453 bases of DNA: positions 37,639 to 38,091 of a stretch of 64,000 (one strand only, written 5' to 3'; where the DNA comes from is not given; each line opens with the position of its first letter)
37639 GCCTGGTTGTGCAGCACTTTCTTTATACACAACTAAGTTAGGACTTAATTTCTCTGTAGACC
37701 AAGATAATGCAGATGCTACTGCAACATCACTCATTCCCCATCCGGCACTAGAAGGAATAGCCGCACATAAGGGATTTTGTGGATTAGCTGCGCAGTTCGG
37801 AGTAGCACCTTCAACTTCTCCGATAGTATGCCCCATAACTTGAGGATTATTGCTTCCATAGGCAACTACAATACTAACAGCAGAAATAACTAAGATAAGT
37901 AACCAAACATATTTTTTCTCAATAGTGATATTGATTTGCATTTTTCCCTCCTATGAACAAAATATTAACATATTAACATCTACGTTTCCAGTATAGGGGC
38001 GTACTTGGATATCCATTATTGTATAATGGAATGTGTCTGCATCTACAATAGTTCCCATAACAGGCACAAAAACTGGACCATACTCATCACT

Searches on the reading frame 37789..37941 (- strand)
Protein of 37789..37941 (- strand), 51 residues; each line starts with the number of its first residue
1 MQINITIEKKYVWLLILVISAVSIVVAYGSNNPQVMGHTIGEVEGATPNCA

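Call 11: find_homologous_proteins(query=A2, max_evalue=10)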
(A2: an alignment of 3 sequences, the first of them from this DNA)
Query A2 (3 sequences): 4 candidates shared short words with the query, none scored E <= 10.
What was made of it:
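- Tried and rejected: First profile search with three unnamed literal sequences (call 11).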

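Call 12: find_related_loci(query=A2, collection=genome_contigs, flank=6000)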
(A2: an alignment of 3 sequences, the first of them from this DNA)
Query A2 (51 aa) in genome_contigs; peptide patterns used: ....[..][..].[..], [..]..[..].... (x = any residue, [..] = any of these).
109 stretches matched a pattern; 8 encode a relative of the query (tblastn E <= 1e-3); 8 distinct loci.
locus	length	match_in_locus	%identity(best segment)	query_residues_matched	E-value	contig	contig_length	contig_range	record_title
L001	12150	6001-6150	66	1-50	5e-22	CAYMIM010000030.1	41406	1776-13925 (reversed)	MAG TPA_asm: Candidatus Woesearchaeota archaeon isolate binchicken_co203_642 genome assembly, contig: k141_127062, whole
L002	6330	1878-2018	64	1-45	1e-17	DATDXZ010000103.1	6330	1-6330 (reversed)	MAG TPA_asm: Candidatus Nanoarchaeia archaeon isolate SMAG_U8152 k141_636239, whole genome shotgun sequence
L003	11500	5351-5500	68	1-50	9e-14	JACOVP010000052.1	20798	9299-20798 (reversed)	MAG: Candidatus Woesearchaeota archaeon isolate NC_groundwater_103_Ag_S-0.1um_41_78 S_p1_S3_170907_scaffold_1440276, who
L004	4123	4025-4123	67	1-33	1e-11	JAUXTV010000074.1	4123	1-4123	MAG: Candidatus Woesearchaeota archaeon isolate C13_metabat.bin.27_sub C13_k141_314255, whole genome shotgun sequence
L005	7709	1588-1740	45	1-47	2e-9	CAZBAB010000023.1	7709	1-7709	MAG TPA_asm: Candidatus Woesearchaeota archaeon isolate binchicken_co357_152 genome assembly, contig: NODE_4979_length_7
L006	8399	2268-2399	36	2-44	6e-7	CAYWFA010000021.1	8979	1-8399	MAG TPA_asm: Candidatus Woesearchaeota archaeon isolate binchicken_co108_153 genome assembly, contig: NODE_16714_length_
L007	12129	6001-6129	37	3-44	1e-5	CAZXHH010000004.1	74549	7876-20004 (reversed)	MAG TPA_asm: Candidatus Woesearchaeota archaeon isolate SRP220891_co1_51 genome assembly, contig: NODE_610_length_74549_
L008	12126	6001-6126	44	7-44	2e-5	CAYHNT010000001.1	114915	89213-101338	MAG TPA_asm: uncultured archaeon isolate ERP119705_co13_431 genome assembly, contig: NODE_176_length_114915_cov_6.508288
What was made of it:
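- All eight genome hits are Woesearchaeota, Nanoarchaeia or an unnamed uncultured archaeon (call 12).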

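Call 20: find_homologous_proteins(query=A3, max_evalue=10)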
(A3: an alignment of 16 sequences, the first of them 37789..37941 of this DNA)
Query A3 (16 sequences) (51 aa, profile of the alignment): 33 proteins with E <= 10 among 784 candidates.
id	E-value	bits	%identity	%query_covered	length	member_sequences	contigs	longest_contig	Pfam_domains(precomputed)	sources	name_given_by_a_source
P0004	1.1e-16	78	36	80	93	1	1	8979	-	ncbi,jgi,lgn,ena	-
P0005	9.9e-16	75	37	94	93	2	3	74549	-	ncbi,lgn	-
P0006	5.7e-14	69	35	96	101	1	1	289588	-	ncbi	-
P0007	2.7e-13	67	50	39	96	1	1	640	-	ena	-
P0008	4.4e-13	66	30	86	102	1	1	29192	-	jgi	-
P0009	3.6e-12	63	32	88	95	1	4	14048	-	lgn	-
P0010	3.7e-12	63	50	39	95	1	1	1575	-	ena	-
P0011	4.8e-12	63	39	86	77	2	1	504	-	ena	-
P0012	1.3e-11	62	43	84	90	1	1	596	-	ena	-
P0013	5.9e-11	60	46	51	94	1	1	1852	-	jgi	jgi:hypothetical protein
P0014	7.0e-11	59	39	82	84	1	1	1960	-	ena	-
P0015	7.0e-11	59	45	86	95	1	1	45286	-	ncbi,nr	ncbi:MAG: hypothetical protein Q7S27_01675, partial [Nanoarchaeota archaeon]|nr:hypothetical protein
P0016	1.8e-10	58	33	82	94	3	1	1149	-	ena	-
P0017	1.9e-10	58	34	84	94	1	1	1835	-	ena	-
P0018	6.9e-10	56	38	82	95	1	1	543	-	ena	-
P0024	1.2e-7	49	50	51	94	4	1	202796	-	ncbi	-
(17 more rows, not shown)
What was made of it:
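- Tried and rejected: I repeated it with named sequences (call 20).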

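Call 24: find_encoding_contigs(protein=P0006, flank=8000, max_places=2)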
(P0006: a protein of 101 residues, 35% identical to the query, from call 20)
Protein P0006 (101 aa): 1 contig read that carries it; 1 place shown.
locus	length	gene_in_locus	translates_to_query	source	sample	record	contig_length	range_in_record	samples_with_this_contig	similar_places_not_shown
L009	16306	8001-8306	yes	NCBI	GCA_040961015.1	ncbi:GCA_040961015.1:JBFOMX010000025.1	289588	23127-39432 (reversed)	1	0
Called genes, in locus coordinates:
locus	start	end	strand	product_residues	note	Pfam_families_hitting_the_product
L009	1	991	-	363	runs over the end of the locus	PF09997:DUF2238 (faint), PF04326:SLFN_AlbA_2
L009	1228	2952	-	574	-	PF04675:DNA_ligase_A_N, PF01068:DNA_ligase_A_M, PF04679:DNA_ligase_A_C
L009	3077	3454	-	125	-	PF06397:Desulfoferrod_N, PF01880:Desulfoferrodox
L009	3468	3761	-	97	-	PF18905:DUF5661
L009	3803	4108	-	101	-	-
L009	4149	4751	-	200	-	PF00827:Ribosomal_L15e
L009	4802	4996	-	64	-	-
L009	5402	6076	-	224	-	PF13240:Zn_Ribbon_1 (weak)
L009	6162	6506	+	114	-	-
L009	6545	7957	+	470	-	PF00133:tRNA-synt_1, PF09334:tRNA-synt_1g, PF00133:tRNA-synt_1, PF01406:tRNA-synt_1e, PF01921:tRNA-synt_1f (weak), PF08264:Anticodon_1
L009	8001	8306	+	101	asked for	-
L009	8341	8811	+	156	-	-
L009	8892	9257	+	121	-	PF01588:tRNA_bind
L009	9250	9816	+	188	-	-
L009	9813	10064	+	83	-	-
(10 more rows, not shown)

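Call 25: find_encoding_contigs(protein=P0024, flank=8000, max_places=2)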
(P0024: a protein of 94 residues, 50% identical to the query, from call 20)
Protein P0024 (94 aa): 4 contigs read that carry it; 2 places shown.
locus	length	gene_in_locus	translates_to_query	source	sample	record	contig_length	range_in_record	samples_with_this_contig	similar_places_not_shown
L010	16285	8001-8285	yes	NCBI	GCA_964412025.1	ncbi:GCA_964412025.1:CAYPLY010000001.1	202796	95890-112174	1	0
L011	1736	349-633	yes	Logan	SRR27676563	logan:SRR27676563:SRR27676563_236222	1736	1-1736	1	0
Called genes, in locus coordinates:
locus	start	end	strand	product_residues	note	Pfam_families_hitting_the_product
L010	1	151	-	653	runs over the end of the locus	-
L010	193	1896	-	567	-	PF04675:DNA_ligase_A_N, PF01068:DNA_ligase_A_M, PF04679:DNA_ligase_A_C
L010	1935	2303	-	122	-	PF06397:Desulfoferrod_N, PF01880:Desulfoferrodox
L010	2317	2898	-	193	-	PF00210:Ferritin, PF02915:Rubrerythrin, PF23458:DUF7130 (weak), PF21349:RUBY_RBDX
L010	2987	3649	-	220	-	PF00827:Ribosomal_L15e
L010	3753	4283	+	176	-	PF00692:dUTPase, PF22769:DCD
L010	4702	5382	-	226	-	-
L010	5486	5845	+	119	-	-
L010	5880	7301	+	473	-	PF00133:tRNA-synt_1, PF01406:tRNA-synt_1e, PF09334:tRNA-synt_1g, PF00133:tRNA-synt_1, PF01406:tRNA-synt_1e (weak), PF08264:Anticodon_1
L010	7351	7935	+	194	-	-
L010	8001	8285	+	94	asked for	-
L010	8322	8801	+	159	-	-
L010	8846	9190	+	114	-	PF01588:tRNA_bind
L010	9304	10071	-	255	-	PF01656:CbiA, PF06564:CBP_BcsQ, PF09140:MipZ (faint), PF10609:ParA, PF13614:AAA_31, PF13500:AAA_26 (weak), PF00142:Fer4_NifH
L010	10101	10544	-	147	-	-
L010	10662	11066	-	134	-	-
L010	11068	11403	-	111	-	PF01849:NAC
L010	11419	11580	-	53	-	PF03911:Sec61_beta (weak)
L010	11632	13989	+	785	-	PF00133:tRNA-synt_1, PF09334:tRNA-synt_1g, PF01406:tRNA-synt_1e (weak), PF08264:Anticodon_1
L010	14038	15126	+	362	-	PF03463:eRF1_1, PF18854:baeRF_family10, PF03464:eRF1_2, PF18859:acVLRF1, PF03465:eRF1_3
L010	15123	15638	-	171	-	PF10096:DUF2334 (weak)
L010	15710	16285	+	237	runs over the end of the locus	PF00535:Glycos_transf_2, PF10111:Glyco_tranf_2_2, PF13641:Glyco_tranf_2_3 (weak)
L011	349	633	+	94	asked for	-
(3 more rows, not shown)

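Call 31: search_protein_families(library=phrogs, proteins=[L005:1588-2358:+, L007:5959-6585:+, L010:7351-7935:+, L008:6375-7478:+], max_evalue=0.1)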
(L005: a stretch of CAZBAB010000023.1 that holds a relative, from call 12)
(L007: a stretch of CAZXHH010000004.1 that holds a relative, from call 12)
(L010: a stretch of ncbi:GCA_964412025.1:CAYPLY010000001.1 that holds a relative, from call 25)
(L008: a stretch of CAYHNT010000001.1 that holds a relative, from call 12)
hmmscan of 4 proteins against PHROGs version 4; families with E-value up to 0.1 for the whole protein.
L005:1588-2358:+ (256 aa): 3 families
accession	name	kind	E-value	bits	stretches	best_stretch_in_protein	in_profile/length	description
phrog_33324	-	unknown function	0.013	16.3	1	4-40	11-47/145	-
phrog_4277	-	tail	0.053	12.7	1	57-130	375-446/780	tail fiber protein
phrog_8378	-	tail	0.066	11.9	1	33-132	40-135/1446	tail fiber protein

L007:5959-6585:+ (208 aa): 1 family
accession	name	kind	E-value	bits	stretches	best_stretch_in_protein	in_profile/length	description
phrog_16988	-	unknown function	0.063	14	0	23-41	7-25/47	-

L010:7351-7935:+ (194 aa): 2 families
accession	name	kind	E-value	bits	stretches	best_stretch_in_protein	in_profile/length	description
phrog_9942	-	tail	0.003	16.6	1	56-112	1107-1164/1178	tail fiber protein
phrog_18345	-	tail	0.0049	16.2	1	54-84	436-466/956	tail fiber protein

L008:6375-7478:+ (367 aa): 0 families

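Call 34: search_protein_representatives(alignment_id=A4)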
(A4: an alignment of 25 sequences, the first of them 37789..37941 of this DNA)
Query: 25 sequences, 57 profile positions. Proteins with E-value up to 0.001 (for the whole library): 2577; up to 1e-10: 426; up to 1e-30: 0. The best 150 are listed.
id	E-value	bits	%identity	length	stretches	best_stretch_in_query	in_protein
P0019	2.8e-20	87.7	-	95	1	1-55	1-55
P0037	1.5e-19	85.3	-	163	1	2-55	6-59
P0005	9.0e-19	82.8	-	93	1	1-54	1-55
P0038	4.0e-18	80.8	-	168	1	1-53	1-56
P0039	7.0e-18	80.0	-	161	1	1-49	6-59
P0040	7.7e-18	79.9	-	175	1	2-55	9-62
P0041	1.9e-17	78.6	-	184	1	3-52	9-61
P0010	2.7e-17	78.1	-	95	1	1-52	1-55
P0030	4.5e-17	77.4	-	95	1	1-55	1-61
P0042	4.7e-17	77.3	-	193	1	1-55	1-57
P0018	5.2e-17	77.2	-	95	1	1-55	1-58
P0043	5.3e-17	77.2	-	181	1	2-51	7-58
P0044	8.3e-17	76.5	-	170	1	2-54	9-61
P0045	8.8e-17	76.5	-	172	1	1-53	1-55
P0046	1.0e-16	76.3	-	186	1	2-47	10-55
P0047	1.4e-16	75.8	-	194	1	2-55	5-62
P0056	5.0e-16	74.0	-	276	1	2-47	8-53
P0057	7.3e-16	73.5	-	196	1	4-50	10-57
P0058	1.1e-15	73.0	-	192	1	2-50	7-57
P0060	1.3e-15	72.7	-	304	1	3-52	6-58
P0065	2.0e-15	72.1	-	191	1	1-50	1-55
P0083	5.8e-15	70.6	-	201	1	2-54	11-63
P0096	1.1e-14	69.7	-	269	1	1-48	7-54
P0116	2.3e-14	68.7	-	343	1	1-50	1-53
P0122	2.8e-14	68.4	-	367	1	2-48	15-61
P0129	3.4e-14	68.2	-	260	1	1-47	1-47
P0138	4.9e-14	67.7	-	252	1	1-53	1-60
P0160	1.2e-13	66.5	-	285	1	2-53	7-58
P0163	1.3e-13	66.3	-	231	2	1-50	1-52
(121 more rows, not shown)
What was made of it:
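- Every one of the top 150 matches within residues 1-82 of a protein 79-367 aa long (call 34).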

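Call 41: search_protein_families(library=pfam, proteins=[P0041, P0057, P0065, P0083, P0058, P0116, P0122, P0096, P0163, P0129], max_evalue=0.01)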
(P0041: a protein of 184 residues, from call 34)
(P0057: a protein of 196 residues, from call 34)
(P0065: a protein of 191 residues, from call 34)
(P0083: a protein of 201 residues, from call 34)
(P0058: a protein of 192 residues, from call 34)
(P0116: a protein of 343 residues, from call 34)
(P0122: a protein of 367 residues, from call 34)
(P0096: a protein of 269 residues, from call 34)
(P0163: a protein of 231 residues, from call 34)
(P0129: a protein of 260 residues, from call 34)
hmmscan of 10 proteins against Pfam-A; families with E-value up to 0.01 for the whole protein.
P0041 (184 aa): 0 families

P0057 (196 aa): 0 families

P0065 (191 aa): 0 families

P0083 (201 aa): 0 families

P0058 (192 aa): 0 families

P0116 (343 aa): 1 family
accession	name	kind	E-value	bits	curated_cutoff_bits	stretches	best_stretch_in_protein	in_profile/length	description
PF13884.11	Peptidase_S74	-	2.2e-11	44.3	22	1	232-285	1-57/58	Chaperone of endosialidase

P0122 (367 aa): 1 family
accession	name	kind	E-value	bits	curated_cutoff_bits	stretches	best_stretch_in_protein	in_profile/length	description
PF13884.11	Peptidase_S74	-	9.8e-18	64.6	22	1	278-329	1-57/58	Chaperone of endosialidase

P0096 (269 aa): 0 families

P0163 (231 aa): 0 families

P0129 (260 aa): 0 families

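Call 42: list_cluster_members(proteins=[P0037, P0041, P0047, P0056, P0060, P0116, P0122, P0129, P0138, P0160])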
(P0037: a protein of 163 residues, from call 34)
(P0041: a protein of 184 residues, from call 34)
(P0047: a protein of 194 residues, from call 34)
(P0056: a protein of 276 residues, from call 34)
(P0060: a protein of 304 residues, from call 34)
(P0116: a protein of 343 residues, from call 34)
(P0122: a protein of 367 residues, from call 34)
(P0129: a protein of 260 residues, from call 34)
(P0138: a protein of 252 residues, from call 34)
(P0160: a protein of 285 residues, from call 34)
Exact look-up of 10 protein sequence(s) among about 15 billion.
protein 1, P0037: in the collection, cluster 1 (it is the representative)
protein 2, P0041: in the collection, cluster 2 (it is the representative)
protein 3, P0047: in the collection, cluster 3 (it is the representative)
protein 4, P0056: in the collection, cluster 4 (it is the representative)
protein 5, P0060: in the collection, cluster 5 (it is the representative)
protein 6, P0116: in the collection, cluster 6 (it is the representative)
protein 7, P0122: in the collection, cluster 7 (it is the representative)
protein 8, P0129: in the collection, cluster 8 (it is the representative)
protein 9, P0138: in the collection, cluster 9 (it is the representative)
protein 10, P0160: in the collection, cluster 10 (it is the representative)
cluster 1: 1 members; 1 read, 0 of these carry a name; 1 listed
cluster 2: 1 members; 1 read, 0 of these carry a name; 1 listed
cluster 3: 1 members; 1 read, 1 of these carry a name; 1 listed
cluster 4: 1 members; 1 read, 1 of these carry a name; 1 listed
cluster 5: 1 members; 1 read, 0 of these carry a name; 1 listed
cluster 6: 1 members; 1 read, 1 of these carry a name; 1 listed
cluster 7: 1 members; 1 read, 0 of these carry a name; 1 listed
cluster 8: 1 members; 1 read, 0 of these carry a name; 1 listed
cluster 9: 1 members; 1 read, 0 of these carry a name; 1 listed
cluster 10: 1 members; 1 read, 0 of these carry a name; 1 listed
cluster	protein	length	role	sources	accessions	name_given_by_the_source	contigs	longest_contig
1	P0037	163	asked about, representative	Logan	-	-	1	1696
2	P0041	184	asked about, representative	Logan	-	-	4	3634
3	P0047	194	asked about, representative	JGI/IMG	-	hypothetical protein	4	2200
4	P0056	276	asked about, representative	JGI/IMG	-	hypothetical protein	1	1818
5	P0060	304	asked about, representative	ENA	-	-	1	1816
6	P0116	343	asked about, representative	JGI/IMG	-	hypothetical protein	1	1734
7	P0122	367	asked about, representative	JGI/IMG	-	-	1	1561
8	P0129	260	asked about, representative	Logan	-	-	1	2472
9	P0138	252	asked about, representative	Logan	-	-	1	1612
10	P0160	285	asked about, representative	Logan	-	-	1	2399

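Call 53: search_solved_structures(query=A4, max_evalue=10, show_alignments=3)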
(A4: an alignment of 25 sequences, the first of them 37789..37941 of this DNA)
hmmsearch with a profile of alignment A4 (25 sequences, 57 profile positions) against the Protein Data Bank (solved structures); distinct sequences matched with E-value up to 10: 31.
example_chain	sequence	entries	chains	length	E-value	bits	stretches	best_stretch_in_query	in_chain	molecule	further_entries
6qe2_A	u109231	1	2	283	0.13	15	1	20-46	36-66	Monoacylglycerol lipase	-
8wey_K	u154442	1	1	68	0.16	14.7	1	14-45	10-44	Photosystem I reaction center subunit X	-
8crx_U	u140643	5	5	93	0.35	13.7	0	36-51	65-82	30S ribosomal protein S19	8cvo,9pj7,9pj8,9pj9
4v4b_AS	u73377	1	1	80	0.41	13.4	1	16-47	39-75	40S ribosomal protein S15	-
7oyc_P2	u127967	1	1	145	0.5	13.2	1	22-46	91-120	40S ribosomal protein S15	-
28jw_s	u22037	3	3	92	0.52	13.1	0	36-48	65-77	Small ribosomal subunit protein uS19c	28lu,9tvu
4yfm_A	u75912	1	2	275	0.7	12.7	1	25-49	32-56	Beta-lactamase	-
6woo_PP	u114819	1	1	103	0.71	12.7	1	17-47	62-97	uS19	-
6t4q_SP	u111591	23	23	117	0.85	12.4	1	19-47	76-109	40S ribosomal protein S15 | RPS15 isoform 1 | Small ribosomal subunit protein uS19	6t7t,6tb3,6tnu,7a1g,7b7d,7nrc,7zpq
6i7o_E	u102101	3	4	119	0.86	12.4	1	19-47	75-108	40S ribosomal protein S15 | RPS15 isoform 1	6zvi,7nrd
4uer_S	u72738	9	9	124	0.93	12.3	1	19-47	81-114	US19 | 40S ribosomal protein S15 | RPS15 isoform 1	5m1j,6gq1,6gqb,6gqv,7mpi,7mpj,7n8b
4v92_BP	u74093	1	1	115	0.97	12.2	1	19-46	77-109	US19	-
5njt_S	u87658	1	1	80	0.99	12.2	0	37-48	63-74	30S ribosomal protein S19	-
5lyb_C5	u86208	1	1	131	1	12.2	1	19-47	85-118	40S ribosomal protein S15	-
6wdr_P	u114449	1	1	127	1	12.1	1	19-47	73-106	40S ribosomal protein S15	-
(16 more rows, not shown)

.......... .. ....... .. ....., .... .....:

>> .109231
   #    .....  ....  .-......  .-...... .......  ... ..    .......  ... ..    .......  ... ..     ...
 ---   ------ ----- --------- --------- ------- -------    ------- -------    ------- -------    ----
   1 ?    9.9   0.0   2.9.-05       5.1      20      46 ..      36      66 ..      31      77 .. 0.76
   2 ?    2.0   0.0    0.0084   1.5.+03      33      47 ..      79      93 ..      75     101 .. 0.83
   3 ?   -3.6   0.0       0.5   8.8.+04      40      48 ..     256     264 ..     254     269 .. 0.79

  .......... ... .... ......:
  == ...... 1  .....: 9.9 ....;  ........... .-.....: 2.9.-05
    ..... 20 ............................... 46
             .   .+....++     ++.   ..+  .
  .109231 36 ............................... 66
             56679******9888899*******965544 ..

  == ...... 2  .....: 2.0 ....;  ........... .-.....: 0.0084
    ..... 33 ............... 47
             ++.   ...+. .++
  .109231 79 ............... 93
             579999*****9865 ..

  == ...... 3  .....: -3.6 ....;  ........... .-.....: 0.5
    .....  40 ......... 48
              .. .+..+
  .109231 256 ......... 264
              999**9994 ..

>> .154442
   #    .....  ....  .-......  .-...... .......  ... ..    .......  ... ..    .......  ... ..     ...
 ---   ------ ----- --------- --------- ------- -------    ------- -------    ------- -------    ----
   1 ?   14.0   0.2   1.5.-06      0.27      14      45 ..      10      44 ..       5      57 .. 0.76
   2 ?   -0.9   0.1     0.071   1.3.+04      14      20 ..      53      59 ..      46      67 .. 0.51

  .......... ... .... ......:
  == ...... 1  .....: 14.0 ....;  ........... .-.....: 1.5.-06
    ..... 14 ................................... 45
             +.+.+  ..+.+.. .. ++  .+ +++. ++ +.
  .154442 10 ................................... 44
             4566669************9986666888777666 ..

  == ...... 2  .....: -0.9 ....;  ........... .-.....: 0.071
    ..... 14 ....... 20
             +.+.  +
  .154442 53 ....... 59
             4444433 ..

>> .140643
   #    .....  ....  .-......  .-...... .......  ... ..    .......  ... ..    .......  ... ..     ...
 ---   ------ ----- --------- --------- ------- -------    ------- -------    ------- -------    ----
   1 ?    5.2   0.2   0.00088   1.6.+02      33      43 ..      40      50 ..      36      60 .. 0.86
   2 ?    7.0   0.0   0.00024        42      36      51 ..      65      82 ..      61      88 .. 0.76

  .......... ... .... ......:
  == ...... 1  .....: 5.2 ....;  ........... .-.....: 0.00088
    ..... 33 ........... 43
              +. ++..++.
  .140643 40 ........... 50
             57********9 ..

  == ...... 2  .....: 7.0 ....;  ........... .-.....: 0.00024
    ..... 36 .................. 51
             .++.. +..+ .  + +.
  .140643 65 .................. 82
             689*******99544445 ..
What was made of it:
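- On Acyltransferase / alpha-beta-hydrolase active site (GHSxGE / GxSxG): The resemblance is a short-motif coincidence (call 53).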
